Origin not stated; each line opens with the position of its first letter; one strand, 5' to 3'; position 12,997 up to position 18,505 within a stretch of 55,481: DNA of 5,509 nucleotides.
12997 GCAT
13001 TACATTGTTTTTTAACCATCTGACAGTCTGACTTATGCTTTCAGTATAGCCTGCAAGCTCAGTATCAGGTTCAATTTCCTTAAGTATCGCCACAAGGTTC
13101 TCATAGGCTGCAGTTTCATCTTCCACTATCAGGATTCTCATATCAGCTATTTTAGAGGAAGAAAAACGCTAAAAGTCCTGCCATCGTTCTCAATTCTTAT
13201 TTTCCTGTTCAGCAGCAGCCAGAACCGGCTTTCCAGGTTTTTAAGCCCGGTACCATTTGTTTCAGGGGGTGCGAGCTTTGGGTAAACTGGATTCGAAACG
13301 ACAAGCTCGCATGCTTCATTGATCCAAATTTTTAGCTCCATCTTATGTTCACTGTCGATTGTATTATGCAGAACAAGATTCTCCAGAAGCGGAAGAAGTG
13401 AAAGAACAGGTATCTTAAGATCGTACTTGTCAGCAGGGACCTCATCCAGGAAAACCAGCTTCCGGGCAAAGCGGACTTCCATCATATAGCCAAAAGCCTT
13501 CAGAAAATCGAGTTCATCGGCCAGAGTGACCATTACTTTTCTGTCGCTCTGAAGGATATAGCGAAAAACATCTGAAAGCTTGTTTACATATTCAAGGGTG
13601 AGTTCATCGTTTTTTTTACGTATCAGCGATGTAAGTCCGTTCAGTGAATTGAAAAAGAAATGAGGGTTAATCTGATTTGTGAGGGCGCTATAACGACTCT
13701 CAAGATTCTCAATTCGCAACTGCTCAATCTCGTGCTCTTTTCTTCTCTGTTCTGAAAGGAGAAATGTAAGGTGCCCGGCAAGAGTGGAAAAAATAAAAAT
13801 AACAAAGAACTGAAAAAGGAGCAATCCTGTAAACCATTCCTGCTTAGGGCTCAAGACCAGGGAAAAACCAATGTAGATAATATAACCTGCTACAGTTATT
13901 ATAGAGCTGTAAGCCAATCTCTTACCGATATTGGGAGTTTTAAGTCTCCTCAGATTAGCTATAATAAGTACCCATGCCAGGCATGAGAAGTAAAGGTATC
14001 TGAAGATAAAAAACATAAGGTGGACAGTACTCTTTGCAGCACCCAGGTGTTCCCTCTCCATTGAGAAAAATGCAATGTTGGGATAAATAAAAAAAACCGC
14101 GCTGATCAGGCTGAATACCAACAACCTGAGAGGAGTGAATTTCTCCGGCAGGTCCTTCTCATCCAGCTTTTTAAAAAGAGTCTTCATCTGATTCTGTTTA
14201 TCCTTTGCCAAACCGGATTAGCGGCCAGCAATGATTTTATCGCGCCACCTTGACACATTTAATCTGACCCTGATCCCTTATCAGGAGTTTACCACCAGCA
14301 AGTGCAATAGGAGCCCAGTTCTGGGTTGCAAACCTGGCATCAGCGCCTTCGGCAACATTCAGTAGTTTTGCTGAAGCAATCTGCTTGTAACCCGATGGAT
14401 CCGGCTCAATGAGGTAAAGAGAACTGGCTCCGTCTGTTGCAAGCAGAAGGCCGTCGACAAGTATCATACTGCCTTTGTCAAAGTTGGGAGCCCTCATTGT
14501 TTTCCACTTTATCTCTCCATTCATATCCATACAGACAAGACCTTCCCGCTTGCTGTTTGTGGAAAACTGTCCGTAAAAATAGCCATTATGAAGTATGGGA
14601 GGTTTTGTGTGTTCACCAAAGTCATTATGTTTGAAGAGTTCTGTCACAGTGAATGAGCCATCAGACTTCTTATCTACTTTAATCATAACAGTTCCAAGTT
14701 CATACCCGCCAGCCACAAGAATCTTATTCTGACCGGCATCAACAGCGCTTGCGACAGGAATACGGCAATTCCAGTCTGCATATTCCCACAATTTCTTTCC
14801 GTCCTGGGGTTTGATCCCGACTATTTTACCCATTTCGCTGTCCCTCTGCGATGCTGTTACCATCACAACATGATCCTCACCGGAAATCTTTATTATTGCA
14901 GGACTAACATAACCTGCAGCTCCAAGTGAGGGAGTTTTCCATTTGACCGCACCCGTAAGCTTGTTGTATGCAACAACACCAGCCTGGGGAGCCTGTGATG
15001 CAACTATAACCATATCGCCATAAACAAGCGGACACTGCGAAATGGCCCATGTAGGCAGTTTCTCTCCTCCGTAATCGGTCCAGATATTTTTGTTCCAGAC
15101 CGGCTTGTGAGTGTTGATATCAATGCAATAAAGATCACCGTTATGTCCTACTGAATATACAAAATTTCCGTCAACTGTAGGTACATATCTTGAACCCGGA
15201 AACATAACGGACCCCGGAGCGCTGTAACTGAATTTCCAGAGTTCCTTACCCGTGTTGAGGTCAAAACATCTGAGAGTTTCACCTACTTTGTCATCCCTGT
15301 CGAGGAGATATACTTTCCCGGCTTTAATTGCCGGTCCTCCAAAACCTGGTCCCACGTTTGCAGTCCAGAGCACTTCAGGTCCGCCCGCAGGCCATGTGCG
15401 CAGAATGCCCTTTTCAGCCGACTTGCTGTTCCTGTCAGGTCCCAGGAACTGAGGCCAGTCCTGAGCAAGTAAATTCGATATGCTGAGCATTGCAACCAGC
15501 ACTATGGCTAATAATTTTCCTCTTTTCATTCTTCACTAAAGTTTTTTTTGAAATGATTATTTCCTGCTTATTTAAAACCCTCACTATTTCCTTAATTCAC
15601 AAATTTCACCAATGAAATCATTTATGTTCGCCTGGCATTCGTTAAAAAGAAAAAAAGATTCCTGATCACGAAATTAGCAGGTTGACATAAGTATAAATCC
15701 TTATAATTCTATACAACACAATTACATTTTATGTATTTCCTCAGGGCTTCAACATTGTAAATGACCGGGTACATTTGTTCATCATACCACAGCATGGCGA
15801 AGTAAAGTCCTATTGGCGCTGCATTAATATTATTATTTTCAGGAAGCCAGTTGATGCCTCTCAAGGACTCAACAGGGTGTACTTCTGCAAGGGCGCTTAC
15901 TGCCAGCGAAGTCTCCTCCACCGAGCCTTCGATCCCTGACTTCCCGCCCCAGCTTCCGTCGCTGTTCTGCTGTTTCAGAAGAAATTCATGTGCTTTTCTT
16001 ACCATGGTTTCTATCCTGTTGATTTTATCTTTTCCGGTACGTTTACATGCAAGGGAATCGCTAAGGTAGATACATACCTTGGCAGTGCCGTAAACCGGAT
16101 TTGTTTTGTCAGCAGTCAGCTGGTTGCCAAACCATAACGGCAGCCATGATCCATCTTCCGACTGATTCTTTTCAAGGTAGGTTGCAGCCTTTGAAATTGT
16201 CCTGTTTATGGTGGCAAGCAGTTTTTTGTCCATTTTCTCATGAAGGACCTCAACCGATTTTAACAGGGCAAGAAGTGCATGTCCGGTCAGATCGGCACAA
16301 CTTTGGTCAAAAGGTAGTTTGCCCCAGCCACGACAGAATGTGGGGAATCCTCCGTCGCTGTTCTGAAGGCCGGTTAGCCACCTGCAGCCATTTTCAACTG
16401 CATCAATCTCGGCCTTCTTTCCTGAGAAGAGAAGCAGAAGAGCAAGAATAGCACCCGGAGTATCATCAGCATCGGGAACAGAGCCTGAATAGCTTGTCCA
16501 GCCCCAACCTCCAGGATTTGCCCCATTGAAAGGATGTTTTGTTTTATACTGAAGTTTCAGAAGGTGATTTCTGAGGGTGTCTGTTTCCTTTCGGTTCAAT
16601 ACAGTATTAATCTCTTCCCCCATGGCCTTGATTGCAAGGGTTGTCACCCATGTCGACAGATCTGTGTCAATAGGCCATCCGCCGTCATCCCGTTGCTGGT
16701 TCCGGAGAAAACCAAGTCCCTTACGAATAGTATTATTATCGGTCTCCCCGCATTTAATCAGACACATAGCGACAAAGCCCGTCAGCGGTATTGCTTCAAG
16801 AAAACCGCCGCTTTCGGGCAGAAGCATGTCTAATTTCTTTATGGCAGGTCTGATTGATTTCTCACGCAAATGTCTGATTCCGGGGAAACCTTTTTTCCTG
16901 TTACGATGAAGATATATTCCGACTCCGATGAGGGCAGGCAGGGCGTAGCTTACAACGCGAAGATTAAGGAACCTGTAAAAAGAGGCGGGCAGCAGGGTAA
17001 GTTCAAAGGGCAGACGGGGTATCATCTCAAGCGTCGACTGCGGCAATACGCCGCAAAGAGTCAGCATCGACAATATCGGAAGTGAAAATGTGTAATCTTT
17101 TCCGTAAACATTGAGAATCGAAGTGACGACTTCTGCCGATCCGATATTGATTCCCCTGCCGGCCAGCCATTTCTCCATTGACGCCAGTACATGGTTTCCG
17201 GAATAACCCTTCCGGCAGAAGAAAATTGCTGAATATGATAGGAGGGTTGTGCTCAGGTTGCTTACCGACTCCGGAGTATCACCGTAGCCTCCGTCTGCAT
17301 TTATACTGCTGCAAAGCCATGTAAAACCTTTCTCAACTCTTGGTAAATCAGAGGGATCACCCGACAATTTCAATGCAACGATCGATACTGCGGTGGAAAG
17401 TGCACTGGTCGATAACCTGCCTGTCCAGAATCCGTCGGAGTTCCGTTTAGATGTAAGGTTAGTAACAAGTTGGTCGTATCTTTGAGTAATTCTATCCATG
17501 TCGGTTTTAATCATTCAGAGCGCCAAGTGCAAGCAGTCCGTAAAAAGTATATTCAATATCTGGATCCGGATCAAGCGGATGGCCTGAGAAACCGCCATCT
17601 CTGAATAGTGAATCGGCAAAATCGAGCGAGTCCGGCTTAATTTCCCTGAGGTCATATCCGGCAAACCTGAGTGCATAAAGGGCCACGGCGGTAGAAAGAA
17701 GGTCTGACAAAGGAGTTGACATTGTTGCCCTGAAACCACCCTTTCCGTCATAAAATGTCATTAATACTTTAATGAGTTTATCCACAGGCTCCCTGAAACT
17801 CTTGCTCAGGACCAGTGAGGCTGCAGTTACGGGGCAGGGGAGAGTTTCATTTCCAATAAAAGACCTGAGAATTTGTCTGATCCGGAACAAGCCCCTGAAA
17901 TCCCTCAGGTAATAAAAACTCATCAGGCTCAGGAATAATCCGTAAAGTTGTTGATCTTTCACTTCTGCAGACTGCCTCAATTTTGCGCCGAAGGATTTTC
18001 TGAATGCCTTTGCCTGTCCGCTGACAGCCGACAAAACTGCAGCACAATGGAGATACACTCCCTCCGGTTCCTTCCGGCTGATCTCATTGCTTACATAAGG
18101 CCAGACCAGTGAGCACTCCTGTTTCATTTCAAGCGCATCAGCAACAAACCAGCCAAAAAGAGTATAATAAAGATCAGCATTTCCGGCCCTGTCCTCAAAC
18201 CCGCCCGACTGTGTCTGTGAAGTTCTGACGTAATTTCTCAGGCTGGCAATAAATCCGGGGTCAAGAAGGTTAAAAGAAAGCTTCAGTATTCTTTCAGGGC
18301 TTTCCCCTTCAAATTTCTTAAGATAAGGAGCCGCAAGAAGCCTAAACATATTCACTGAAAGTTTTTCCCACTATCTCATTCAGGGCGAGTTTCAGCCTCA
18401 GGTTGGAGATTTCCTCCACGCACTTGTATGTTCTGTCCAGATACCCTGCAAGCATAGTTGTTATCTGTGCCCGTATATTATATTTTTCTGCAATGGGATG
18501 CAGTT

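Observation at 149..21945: All-minus-strand 18-gene block with no assignable pathway: terpenoid operon, LytTR system and an NADH-to-periplasm Fe-S chain with six beta-propellers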

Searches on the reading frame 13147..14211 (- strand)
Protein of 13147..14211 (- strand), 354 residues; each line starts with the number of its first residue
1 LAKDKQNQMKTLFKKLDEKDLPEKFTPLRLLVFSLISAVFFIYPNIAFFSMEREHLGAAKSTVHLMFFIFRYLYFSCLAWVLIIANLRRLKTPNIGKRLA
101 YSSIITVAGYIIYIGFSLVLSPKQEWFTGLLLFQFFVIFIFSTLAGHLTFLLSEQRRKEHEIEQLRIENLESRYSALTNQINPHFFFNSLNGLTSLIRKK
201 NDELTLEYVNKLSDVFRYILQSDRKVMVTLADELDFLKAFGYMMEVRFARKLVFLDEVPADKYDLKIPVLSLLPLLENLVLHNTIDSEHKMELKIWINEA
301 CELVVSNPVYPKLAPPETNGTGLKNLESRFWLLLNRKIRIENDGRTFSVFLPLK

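Call 6: search_protein_families(library=pfam, proteins=[window:13147-14211:-], max_evalue=0.01)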
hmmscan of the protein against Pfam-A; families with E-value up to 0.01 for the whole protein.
window:13147-14211:- (354 aa): 1 family
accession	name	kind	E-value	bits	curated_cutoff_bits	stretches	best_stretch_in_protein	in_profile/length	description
PF06580.19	His_kinase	-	2.3e-22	79.5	25.2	1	173-251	2-80/81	Histidine kinase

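Call 8: search_protein_families(library=ncbifam, proteins=[window:13147-14211:-], max_evalue=0.001)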
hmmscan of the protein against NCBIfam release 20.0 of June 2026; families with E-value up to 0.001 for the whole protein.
window:13147-14211:- (354 aa): 0 families

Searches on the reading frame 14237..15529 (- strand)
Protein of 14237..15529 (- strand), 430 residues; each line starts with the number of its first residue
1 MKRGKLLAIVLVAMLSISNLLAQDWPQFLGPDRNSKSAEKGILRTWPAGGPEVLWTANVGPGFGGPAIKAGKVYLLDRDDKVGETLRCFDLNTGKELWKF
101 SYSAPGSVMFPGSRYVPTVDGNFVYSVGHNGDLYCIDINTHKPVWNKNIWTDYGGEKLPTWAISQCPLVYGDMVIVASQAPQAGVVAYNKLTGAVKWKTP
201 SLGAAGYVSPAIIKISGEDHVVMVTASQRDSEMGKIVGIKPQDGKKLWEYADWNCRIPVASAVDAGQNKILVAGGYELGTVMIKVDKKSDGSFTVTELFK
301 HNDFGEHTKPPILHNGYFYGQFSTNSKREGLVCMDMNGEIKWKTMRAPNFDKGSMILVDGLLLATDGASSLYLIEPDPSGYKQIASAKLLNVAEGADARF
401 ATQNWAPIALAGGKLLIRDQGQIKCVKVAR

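Call 6: search_protein_families(library=pfam, proteins=[window:14237-15529:-], max_evalue=0.01)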
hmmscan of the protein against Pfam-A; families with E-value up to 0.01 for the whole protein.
window:14237-15529:- (430 aa): 3 families
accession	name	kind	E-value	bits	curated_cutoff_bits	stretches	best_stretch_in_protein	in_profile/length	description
PF13360.13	PQQ_2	-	3.3e-23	83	27.6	1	84-344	3-233/233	Outer membrane protein assembly factor BamB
PF13570.13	Beta-prop_ACSF4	-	2e-09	37.7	133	1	86-344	31-251/329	Beta-alanine-activating enzyme, beta-propeller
PF01011.28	PQQ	-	1.7e-05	24.2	26.7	0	57-106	533-580/595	Glucose/ethanol/alcohol dehydrogenase, beta-propeller domain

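Call 8: search_protein_families(library=ncbifam, proteins=[window:14237-15529:-], max_evalue=0.001)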
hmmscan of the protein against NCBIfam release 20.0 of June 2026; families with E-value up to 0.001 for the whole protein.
window:14237-15529:- (430 aa): 4 families
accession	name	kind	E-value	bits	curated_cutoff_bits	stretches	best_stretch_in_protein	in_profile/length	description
NF008351.0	PRK11138.1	equivalog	4e-13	48.6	423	2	51-212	44-203/394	outer membrane protein assembly factor BamB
TIGR03300.1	assembly_YfgL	equivalog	1.7e-12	46.7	285.2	1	114-279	58-200/377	outer membrane protein assembly factor BamB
TIGR03075.1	PQQ_enz_alc_DH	subfamily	6.6e-09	34.9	480.05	2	85-205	80-203/530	PQQ-dependent dehydrogenase, methanol/ethanol family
TIGR04528.1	acido_non_PQQ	subfamily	3e-07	29.6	650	1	89-202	72-182/493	acido-empty-quinoprotein group A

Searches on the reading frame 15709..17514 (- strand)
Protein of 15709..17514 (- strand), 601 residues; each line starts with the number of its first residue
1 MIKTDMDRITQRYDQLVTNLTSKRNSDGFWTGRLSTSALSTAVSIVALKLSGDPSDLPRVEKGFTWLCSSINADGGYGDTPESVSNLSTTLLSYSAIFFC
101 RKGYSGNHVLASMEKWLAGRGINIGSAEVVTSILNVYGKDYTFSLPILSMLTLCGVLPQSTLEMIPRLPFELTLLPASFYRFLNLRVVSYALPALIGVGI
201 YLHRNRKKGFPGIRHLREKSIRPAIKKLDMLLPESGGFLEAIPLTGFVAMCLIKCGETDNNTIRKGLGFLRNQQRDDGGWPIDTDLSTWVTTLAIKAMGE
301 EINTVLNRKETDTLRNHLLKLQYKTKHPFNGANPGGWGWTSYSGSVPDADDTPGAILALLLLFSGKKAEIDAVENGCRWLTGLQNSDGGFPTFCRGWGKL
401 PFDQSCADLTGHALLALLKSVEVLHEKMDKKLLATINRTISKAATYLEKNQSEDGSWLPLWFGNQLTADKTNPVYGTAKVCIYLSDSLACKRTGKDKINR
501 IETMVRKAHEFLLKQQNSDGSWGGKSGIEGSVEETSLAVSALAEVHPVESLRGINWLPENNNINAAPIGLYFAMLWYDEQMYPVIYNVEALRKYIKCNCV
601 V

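Call 6: search_protein_families(library=pfam, proteins=[window:15709-17514:-], max_evalue=0.01)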
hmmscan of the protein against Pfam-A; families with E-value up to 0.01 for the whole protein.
window:15709-17514:- (601 aa): 5 families
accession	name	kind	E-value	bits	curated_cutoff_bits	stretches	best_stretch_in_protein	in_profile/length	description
PF13243.12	SQHop_cyclase_C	-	4.2e-33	115.2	26.1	3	289-526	5-230/319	Squalene-hopene cyclase C-terminal domain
PF13249.12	SQHop_cyclase_N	-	8.6e-21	74.8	26.2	1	18-97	6-84/291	Squalene-hopene cyclase N-terminal domain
PF00432.27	Prenyltrans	-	2.4e-10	40.8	26.5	0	433-546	96-191/304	Prenyltransferase alpha-alpha toroid domain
PF07678.20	TED_complement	-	4.4e-08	33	22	0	236-390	146-296/312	A-macroglobulin TED domain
PF09492.16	Pec_lyase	-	0.00053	19.8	22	0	499-522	58-81/292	Pectic acid lyase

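Call 8: search_protein_families(library=ncbifam, proteins=[window:15709-17514:-], max_evalue=0.001)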
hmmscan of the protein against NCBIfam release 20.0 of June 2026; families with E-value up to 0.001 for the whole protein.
window:15709-17514:- (601 aa): 5 families
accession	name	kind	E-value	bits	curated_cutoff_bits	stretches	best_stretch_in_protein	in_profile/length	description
TIGR01787.1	squalene_cyclas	subfamily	7.1e-33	114.1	322.7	2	286-524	294-529/622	squalene/oxidosqualene cyclases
TIGR01507.1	hopene_cyclase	equivalog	1e-27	96.9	431.1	2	331-525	365-544/640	squalene--hopene cyclase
TIGR03463.1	osq_cycl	subfamily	1.2e-23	83.3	851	2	287-592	305-632/634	2,3-oxidosqualene cyclase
NF053823.1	SCO2321_fam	equivalog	2.8e-22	79.2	300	2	500-545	116-161/405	SCO2321 family membrane protein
TIGR04277.1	squa_tetra_cyc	equivalog_domain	1.8e-10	40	500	1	341-523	356-525/624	tetrahymanol synthase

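Call 38: search_solved_structures(query=window:15709-17514:-, max_evalue=0.01)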
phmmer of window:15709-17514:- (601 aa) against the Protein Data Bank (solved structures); distinct sequences matched with E-value up to 0.01: 15.
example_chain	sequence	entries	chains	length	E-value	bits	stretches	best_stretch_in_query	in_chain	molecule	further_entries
1gsz_A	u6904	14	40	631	7.9e-18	67.6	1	226-523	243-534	SQUALENE--HOPENE CYCLASE | SQUALENE-HOPENE CYCLASE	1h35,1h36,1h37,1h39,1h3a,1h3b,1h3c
2sqc_A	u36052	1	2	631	9.8e-17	64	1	240-524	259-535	SQUALENE-HOPENE CYCLASE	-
3sqc_A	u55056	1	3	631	1.1e-16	63.7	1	226-523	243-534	SQUALENE--HOPENE CYCLASE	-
7xq4_A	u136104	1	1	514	6.2e-05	25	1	333-543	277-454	SQHop_cyclase_C domain-containing protein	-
8paj_A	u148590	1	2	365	0.00016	23.6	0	326-390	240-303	Squalene-hopene/tetraprenyl-beta-curcumene cyclase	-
7xr7_A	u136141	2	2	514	0.00018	23.5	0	335-543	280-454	SQHop_cyclase_C domain-containing protein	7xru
1w6k_A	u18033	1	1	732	0.00018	23.4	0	378-546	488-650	LANOSTEROL SYNTHASE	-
8zg0_A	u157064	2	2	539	0.00021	23.2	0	335-543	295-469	Squalene cyclase C-terminal domain-containing protein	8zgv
8zg1_A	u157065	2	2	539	0.00022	23.2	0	335-543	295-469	Squalene cyclase C-terminal domain-containing protein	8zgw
1w6j_A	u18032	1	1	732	0.00024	23.1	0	379-546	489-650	LANOSTEROL SYNTHASE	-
7xqz_A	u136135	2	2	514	0.0004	22.3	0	335-543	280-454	SQHop_cyclase_C domain-containing protein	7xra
8zg5_A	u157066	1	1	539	0.00043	22.2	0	335-543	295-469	Squalene cyclase C-terminal domain-containing protein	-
8pak_A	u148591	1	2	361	0.00049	22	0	431-540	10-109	Squalene--hopene cyclase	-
8j5z_A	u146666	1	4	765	0.0013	20.6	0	182-281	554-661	Terpene cyclase/mutase family member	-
5bp8_A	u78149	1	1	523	0.0049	18.7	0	445-543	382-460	Ent-copalyl diphosphate synthase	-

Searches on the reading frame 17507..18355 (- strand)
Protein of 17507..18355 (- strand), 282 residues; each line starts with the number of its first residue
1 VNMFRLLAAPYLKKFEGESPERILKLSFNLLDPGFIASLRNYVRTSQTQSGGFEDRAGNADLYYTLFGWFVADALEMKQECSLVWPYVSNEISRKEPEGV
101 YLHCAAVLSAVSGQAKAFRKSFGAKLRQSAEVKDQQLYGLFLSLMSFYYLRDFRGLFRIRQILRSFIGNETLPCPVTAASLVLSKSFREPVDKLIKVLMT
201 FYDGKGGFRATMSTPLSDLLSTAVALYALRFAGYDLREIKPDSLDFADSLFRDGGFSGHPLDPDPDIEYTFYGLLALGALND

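Call 6: search_protein_families(library=pfam, proteins=[window:17507-18355:-], max_evalue=0.01)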
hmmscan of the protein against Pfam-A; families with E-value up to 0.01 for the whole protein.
window:17507-18355:- (282 aa): 1 family
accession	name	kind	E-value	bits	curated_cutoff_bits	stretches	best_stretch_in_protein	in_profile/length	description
PF00432.27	Prenyltrans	-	3.9e-07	30.2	26.5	0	187-273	48-135/304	Prenyltransferase alpha-alpha toroid domain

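Call 8: search_protein_families(library=ncbifam, proteins=[window:17507-18355:-], max_evalue=0.001)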
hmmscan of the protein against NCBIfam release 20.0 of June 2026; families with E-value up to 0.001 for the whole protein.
window:17507-18355:- (282 aa): 0 families

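Call 75: search_protein_families(library=ncbifam, proteins=[window:17507-18355:-], max_evalue=0.001)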
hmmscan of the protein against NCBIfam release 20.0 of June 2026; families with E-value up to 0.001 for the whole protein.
window:17507-18355:- (282 aa): 0 families
